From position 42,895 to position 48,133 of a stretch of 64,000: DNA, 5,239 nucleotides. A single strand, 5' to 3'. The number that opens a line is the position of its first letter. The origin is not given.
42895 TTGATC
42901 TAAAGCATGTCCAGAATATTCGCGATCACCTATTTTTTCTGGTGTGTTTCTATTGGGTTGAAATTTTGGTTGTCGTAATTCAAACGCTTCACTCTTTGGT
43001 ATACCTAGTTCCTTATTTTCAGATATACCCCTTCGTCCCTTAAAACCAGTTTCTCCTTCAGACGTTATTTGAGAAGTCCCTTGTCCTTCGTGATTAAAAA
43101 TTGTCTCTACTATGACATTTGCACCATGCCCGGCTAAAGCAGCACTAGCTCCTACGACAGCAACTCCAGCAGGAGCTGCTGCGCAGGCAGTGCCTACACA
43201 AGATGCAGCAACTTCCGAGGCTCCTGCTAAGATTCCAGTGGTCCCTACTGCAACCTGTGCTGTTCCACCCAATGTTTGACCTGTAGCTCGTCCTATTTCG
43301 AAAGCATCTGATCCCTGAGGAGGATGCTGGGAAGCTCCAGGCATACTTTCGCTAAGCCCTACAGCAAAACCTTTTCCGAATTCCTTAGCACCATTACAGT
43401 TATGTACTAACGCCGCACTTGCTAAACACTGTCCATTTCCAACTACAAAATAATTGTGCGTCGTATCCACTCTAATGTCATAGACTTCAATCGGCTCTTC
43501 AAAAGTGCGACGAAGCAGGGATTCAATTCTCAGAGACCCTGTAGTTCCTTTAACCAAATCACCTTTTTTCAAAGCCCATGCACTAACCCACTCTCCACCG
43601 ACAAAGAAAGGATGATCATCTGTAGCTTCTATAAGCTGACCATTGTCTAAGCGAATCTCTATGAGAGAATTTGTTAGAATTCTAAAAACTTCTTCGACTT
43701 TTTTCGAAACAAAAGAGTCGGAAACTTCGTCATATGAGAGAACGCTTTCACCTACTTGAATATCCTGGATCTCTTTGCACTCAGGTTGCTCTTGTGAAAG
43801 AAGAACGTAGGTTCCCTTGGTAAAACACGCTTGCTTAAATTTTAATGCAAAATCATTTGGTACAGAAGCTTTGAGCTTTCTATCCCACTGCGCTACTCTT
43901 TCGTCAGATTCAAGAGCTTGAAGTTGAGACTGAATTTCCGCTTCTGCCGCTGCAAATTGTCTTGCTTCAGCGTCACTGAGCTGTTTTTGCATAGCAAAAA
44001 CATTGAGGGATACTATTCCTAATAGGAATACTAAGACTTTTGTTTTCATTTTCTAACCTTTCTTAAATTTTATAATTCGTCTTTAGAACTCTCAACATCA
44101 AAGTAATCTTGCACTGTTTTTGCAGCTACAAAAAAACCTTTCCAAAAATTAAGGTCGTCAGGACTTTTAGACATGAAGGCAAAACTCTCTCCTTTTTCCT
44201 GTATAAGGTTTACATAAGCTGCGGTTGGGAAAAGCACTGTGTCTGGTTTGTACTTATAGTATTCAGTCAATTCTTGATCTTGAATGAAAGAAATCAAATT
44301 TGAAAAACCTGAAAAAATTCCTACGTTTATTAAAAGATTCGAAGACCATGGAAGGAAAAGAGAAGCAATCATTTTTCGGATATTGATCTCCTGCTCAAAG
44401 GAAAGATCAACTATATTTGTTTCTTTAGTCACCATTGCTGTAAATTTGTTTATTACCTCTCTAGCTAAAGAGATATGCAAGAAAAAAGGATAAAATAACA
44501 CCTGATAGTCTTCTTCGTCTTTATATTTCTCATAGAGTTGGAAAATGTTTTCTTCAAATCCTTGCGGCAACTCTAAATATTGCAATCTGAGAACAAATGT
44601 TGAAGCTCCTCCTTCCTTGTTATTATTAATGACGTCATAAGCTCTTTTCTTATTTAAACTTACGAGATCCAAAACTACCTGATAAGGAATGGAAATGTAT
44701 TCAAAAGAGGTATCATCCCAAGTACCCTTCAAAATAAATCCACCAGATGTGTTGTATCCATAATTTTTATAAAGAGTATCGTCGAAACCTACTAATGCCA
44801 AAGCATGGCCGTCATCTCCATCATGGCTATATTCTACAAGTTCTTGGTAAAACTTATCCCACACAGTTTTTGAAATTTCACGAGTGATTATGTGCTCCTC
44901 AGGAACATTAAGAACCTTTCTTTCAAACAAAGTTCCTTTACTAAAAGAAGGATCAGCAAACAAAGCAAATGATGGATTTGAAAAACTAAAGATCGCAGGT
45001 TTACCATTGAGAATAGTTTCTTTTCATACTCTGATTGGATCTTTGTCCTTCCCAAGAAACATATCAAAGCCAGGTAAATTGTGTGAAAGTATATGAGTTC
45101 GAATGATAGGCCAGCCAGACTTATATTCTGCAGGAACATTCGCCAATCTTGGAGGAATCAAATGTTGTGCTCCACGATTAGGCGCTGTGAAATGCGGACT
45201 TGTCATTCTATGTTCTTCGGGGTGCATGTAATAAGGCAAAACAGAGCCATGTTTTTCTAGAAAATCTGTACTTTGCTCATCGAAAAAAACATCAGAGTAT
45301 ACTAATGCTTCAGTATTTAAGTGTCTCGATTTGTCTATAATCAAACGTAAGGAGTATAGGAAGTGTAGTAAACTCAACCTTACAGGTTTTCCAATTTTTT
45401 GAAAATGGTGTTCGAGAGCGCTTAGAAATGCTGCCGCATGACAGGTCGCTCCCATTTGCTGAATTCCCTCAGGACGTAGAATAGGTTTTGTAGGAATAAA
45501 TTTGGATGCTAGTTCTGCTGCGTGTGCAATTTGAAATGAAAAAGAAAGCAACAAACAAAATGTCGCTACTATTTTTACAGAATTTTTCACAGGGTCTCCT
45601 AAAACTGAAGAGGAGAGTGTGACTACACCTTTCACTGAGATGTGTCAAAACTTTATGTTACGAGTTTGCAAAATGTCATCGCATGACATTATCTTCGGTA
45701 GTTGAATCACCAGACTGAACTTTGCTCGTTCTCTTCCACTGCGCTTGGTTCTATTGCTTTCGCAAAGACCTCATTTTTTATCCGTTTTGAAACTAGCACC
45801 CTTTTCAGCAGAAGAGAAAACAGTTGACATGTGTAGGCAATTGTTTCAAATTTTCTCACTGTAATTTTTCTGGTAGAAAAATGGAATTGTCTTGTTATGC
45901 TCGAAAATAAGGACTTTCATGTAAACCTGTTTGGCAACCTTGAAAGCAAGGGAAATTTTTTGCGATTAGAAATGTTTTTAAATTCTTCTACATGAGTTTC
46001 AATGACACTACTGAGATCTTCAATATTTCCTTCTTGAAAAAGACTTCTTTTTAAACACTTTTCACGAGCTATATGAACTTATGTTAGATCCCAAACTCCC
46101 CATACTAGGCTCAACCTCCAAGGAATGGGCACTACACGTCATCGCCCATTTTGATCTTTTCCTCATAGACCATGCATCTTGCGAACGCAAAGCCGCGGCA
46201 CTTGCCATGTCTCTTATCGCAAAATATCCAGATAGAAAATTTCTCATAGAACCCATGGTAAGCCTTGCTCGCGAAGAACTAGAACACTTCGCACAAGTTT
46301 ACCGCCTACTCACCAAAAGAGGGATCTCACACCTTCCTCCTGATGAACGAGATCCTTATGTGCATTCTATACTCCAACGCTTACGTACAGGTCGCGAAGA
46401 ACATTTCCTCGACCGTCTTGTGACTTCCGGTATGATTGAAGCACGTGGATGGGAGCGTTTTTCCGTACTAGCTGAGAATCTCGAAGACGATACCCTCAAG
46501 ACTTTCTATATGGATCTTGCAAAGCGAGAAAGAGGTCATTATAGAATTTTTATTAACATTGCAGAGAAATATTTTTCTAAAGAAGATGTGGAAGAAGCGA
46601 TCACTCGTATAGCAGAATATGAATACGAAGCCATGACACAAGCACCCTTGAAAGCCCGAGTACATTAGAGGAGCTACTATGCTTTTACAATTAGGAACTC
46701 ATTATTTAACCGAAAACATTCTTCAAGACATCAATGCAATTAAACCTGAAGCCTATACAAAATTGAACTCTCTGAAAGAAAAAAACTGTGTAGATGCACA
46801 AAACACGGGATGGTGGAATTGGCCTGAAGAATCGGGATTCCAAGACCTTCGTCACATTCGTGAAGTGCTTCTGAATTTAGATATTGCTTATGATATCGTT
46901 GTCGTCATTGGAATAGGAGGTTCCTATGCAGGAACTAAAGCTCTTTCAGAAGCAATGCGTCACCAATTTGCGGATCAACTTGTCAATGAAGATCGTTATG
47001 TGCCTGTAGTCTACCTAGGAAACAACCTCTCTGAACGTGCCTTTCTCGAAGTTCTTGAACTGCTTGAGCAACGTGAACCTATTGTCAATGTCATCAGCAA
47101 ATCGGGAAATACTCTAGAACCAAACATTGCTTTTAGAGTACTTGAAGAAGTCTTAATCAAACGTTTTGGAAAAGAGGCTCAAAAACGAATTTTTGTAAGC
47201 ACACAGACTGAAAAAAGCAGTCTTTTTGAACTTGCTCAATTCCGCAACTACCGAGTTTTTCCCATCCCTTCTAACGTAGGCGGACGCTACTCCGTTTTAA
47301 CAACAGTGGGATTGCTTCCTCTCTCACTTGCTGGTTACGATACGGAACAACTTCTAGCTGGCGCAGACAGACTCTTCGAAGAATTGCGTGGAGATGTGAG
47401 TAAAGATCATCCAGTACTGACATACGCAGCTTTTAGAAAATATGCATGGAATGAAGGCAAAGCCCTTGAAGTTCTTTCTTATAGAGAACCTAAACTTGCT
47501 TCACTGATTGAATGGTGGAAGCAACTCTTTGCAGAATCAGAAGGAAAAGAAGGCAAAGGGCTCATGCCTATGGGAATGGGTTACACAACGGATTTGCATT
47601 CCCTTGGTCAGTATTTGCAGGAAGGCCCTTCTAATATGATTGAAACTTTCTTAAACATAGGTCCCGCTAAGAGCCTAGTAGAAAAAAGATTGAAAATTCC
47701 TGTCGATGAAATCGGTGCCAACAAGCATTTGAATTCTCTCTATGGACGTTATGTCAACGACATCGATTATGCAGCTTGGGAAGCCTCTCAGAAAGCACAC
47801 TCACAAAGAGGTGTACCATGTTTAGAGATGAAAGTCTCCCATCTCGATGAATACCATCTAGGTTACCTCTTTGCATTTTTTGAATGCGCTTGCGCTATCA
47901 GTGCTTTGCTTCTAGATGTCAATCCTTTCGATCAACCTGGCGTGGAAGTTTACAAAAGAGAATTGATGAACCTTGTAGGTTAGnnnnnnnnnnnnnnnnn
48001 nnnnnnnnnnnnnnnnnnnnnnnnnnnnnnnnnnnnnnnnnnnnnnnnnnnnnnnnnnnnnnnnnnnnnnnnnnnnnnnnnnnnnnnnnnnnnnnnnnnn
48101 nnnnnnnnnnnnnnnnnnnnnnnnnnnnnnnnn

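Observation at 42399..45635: Candidate novel toxin system: papain-fold peptidase, secreted Hint-domain toxin and small immunity-like protein in one minus-strand cassette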

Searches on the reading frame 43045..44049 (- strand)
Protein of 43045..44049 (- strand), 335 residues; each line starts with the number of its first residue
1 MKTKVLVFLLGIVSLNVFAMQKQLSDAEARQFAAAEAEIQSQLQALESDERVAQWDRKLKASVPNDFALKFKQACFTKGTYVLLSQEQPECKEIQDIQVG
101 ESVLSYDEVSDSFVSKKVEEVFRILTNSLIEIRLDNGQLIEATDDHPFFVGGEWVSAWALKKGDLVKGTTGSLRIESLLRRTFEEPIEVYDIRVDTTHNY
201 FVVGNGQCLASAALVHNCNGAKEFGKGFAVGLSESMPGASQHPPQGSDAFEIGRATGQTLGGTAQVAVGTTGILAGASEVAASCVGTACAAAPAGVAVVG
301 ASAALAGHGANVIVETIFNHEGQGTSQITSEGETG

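Call 49: search_protein_representatives(protein=window:43045-44049:-)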
Query: 335 residues. Proteins with E-value up to 0.001 (for the whole library): 10101; up to 1e-10: 741; up to 1e-30: 13. The best 150 are listed.
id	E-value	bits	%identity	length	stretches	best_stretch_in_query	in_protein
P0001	2.9e-215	729.7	100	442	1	1-335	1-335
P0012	1.3e-76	274.3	48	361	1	9-316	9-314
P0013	5.1e-72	259.2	51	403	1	70-327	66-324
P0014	8.5e-51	189.5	39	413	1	35-319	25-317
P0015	5.4e-49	183.6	34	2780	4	69-220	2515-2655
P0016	1.8e-46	175.3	48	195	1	1-198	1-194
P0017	3.8e-43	164.4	31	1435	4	73-217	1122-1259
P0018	1.7e-42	162.2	34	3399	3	72-205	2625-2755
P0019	2.6e-42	161.6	41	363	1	99-327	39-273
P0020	1.0e-36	143.3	29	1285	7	74-159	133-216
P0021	3.8e-34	134.8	29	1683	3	73-207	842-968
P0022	4.5e-32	128.0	33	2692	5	73-222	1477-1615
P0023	3.6e-31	125.1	28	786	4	63-206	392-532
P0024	5.2e-30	121.3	38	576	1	73-331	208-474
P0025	2.7e-29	118.9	34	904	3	71-159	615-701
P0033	1.8e-26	109.6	37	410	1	72-318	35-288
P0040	1.4e-23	100.2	35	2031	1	73-317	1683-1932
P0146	4.9e-15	72.1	42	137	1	4-127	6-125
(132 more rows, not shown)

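Call 52: find_encoding_contigs(protein=P0013, flank=6000, max_places=3)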
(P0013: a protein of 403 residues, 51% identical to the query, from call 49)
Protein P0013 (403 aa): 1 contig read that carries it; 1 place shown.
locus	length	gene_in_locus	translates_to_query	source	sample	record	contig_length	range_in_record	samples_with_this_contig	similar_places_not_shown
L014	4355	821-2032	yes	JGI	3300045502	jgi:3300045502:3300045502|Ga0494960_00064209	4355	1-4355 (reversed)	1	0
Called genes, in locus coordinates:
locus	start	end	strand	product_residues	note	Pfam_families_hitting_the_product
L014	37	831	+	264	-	-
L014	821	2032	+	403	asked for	PF07591:PT-HINT, PF14890:Intein_splicing (faint)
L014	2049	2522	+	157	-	-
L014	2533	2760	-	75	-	-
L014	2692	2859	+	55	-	-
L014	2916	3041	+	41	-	-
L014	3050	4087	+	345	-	PF00142:Fer4_NifH (weak), PF01656:CbiA, PF02374:ArsA_ATPase (weak), PF10609:ParA (weak), PF13614:AAA_31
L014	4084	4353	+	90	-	?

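Call 53: find_encoding_contigs(protein=P0014, flank=6000, max_places=3)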
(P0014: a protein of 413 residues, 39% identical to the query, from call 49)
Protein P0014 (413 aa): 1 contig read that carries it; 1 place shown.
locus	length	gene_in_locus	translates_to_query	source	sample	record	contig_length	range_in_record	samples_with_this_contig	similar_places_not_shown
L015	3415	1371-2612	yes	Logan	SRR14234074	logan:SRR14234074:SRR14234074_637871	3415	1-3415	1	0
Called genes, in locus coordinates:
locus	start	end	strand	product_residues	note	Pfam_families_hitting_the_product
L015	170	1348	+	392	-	-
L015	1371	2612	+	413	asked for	PF01079:Hint (weak), PF07591:PT-HINT, PF14890:Intein_splicing (weak)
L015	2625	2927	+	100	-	-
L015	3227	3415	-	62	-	?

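Call 59: find_encoding_contigs(protein=P0019, flank=6000, max_places=3)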
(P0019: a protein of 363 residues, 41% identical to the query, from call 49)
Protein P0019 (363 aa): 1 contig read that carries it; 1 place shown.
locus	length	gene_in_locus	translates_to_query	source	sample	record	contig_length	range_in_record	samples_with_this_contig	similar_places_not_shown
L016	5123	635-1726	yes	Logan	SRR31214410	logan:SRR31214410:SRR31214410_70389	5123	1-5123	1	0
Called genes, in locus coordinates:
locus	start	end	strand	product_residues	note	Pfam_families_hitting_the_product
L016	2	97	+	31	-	?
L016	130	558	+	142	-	PF08877:MepB-like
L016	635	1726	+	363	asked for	PF14890:Intein_splicing (faint), PF07591:PT-HINT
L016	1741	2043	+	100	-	-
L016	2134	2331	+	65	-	-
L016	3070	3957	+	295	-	-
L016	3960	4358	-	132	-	PF02661:Fic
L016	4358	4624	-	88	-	-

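Call 60: find_encoding_contigs(protein=P0024, flank=6000, max_places=3)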
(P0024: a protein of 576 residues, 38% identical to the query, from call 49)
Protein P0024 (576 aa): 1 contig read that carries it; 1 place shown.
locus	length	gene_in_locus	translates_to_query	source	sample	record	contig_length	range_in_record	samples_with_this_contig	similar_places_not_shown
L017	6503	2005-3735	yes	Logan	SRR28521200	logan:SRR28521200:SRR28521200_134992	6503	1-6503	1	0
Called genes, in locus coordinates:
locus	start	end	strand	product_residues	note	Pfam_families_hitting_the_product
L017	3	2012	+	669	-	?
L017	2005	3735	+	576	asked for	PF01079:Hint, PF07591:PT-HINT, PF13403:Hint_2 (faint)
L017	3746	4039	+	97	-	-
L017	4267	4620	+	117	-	PF20383:DUF6678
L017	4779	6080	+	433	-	-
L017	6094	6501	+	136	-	?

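Call 61: find_encoding_contigs(protein=P0016, flank=6000, max_places=3)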
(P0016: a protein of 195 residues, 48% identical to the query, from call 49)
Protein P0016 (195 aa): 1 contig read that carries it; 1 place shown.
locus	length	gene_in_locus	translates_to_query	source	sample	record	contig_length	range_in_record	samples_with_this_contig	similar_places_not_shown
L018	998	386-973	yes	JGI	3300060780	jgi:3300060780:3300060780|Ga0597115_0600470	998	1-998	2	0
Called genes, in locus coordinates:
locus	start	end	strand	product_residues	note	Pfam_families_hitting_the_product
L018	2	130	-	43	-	?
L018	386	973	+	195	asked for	PF01079:Hint, PF07591:PT-HINT, PF14890:Intein_splicing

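Call 79: search_protein_families(library=pfam, proteins=[P0013, P0033, P0040], max_evalue=0.01)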
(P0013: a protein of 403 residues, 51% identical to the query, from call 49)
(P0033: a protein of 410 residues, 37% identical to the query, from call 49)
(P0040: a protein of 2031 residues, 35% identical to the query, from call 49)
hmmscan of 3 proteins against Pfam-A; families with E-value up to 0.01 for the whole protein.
P0013 (403 aa): 4 families
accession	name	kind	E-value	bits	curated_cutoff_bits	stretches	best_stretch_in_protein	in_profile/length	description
PF07591.16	PT-HINT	-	2.7e-13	50.8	27.7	1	85-214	9-136/137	Pretoxin HINT domain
PF14890.11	Intein_splicing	-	6.2e-07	29.8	35.8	1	86-161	11-92/155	Intein splicing domain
PF13403.11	Hint_2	-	0.0046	17.8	28.4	1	70-109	1-40/147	Hint domain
PF01079.26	Hint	-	0.0073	16.4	29.7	0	69-148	11-93/213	Hint module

P0033 (410 aa): 6 families
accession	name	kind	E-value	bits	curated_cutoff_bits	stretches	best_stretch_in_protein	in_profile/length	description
PF07591.16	PT-HINT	-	6.3e-21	75.5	27.7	1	45-180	2-136/137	Pretoxin HINT domain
PF01079.26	Hint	-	5.6e-08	33.1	29.7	1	36-114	11-93/213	Hint module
PF13403.11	Hint_2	-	2.3e-07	31.7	28.4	1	37-83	1-50/147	Hint domain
PF14890.11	Intein_splicing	-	8.6e-07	29.3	35.8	1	54-131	12-94/155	Intein splicing domain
PF14623.11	Vint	-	9.8e-05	22.6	27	1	37-111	1-68/166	Hint-domain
PF00595.29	PDZ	-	0.01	16.7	23.2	0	99-137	21-57/81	PDZ domain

P0040 (2031 aa): 4 families
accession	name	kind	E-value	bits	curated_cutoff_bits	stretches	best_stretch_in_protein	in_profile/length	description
PF07591.16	PT-HINT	-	1.4e-19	71.1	27.7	1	1692-1825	2-136/137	Pretoxin HINT domain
PF01079.26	Hint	-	1.6e-06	28.3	29.7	1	1682-1761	10-93/213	Hint module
PF13403.11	Hint_2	-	1.9e-05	25.5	28.4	1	1684-1731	1-43/147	Hint domain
PF14890.11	Intein_splicing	-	0.0013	19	35.8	0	1701-1776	17-94/155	Intein splicing domain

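Call 85: find_encoding_contigs(protein=P0146, flank=6000, max_places=3)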
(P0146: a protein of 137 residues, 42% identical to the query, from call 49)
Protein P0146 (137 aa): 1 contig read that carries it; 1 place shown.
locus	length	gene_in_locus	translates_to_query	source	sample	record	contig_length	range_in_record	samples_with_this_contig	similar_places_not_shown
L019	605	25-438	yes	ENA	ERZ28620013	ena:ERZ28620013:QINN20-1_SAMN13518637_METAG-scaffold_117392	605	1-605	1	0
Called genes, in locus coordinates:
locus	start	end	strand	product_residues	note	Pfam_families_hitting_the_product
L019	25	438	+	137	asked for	-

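Call 93: search_protein_families(library=pfam, proteins=[P0014, P0019, P0024, L014:2043-2519:+, L015:2625-2924:+], max_evalue=0.1)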
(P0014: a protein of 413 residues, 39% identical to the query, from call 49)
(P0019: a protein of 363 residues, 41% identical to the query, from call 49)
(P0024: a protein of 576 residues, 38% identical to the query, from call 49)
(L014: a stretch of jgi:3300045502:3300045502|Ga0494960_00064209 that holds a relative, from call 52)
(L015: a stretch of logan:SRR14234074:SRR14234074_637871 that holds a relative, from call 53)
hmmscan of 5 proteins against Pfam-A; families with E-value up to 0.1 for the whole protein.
P0014 (413 aa): 8 families
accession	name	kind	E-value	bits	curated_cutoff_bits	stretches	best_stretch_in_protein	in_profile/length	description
PF07591.16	PT-HINT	-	1.1e-17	65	27.7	1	79-209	8-136/137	Pretoxin HINT domain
PF14890.11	Intein_splicing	-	1.4e-10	41.6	35.8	2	80-156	10-93/155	Intein splicing domain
PF01079.26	Hint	-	1.8e-08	34.7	29.7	1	63-140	11-90/213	Hint module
PF13403.11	Hint_2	-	0.00011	23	28.4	0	65-100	2-36/147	Hint domain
PF14076.12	DUF4258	-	0.00022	21.9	25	1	351-377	1-27/71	Domain of unknown function (DUF4258)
PF08517.17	AXH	-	0.0037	18.2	33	1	66-143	1-86/116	Ataxin-1 and HBP1 module (AXH)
PF05203.21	Hom_end_hint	-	0.029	14.8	32.1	1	65-98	1-34/228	Hom_end-associated Hint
PF14623.11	Vint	-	0.078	13.2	27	0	64-147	1-74/166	Hint-domain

P0019 (363 aa): 4 families
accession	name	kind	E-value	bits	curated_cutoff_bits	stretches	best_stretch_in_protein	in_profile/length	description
PF07591.16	PT-HINT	-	2.1e-17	64.1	27.7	1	43-156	20-136/137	Pretoxin HINT domain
PF14890.11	Intein_splicing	-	3.3e-07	30.7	35.8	1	49-141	29-108/155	Intein splicing domain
PF14076.12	DUF4258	-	0.00078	20.1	25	1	303-351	3-58/71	Domain of unknown function (DUF4258)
PF08517.17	AXH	-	0.014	16.4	33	1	73-96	64-87/116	Ataxin-1 and HBP1 module (AXH)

P0024 (576 aa): 6 families
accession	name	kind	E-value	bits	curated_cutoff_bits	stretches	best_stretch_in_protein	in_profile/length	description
PF07591.16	PT-HINT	-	1.7e-18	67.6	27.7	1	217-353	2-136/137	Pretoxin HINT domain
PF01079.26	Hint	-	1.7e-08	34.8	29.7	1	205-288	8-95/213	Hint module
PF13403.11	Hint_2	-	6.8e-06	27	28.4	1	209-239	1-31/147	Hint domain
PF14623.11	Vint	-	4.7e-05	23.7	27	1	210-281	2-66/166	Hint-domain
PF14890.11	Intein_splicing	-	8.7e-05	22.8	35.8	1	219-286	17-76/155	Intein splicing domain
PF14076.12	DUF4258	-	0.00018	22.1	25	1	514-551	1-41/71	Domain of unknown function (DUF4258)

L014:2043-2519:+ (159 aa): 0 families

L015:2625-2924:+ (100 aa): 1 family
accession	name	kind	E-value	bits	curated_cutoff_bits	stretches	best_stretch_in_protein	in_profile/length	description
PF23848.1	DUF7212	-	0.049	14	27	1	19-49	8-38/61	Family of unknown function (DUF7212)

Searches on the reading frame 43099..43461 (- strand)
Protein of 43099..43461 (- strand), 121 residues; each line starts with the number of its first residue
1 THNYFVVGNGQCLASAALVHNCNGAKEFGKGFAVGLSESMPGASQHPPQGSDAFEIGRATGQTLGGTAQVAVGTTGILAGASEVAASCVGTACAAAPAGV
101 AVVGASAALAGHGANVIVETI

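Call 27: find_related_loci(query=A3, collection=metagenome_contigs, flank=6000)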
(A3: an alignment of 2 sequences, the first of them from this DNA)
Query A3 (99 aa) in metagenome_contigs; peptide patterns used: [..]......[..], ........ (x = any residue, [..] = any of these).
156 stretches matched a pattern, but none encodes a relative of the query by tblastn (E <= 1e-3).

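Call 97: search_solved_structures(query=A11, max_evalue=10)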
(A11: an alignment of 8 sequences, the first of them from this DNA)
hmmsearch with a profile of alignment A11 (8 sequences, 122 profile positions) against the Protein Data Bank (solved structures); distinct sequences matched with E-value up to 10: 1.
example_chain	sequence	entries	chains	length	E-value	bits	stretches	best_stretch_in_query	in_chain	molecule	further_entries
8vg9_A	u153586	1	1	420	0.056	16.8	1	1-59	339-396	O-Glycosyl hydrolase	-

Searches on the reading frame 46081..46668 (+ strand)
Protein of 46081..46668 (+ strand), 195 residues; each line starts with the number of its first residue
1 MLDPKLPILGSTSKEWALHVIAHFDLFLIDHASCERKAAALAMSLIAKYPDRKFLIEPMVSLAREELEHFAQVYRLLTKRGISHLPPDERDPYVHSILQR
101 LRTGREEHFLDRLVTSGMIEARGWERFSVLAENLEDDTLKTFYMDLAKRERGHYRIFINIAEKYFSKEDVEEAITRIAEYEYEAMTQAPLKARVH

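Call 79: search_protein_families(library=pfam, proteins=[window:46081-46668:+], max_evalue=0.01)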
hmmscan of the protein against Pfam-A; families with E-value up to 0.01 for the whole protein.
window:46081-46668:+ (195 aa): 2 families
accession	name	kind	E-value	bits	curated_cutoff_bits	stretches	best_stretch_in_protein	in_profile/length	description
PF06175.17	MiaE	-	5.9e-46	157.2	27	1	10-195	12-198/199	tRNA-(MS[2]IO[6]A)-hydroxylase (MiaE)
PF02915.23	Rubrerythrin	-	9.6e-06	26.5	22.8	1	113-179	3-73/137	Rubrerythrin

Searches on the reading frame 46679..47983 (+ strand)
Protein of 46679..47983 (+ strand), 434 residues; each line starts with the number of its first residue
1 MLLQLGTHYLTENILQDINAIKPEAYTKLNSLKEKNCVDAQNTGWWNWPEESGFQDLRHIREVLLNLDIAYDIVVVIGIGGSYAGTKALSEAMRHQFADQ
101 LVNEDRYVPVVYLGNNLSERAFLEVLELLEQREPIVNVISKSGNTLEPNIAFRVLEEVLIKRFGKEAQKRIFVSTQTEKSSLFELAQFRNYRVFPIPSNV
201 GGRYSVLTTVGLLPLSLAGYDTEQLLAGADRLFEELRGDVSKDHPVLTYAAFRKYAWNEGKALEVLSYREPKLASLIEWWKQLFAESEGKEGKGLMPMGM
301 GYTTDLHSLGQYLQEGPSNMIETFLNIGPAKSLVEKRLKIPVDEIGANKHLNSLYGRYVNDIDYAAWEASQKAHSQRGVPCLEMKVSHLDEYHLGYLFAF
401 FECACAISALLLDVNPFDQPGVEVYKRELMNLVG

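Call 79: search_protein_families(library=pfam, proteins=[window:46679-47983:+], max_evalue=0.01)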
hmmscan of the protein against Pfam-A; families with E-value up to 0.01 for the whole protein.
window:46679-47983:+ (434 aa): 1 family
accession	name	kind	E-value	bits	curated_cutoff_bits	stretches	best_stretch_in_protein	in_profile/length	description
PF00342.24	PGI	-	1e-21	77.6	22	2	74-291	99-309/486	Phosphoglucose isomerase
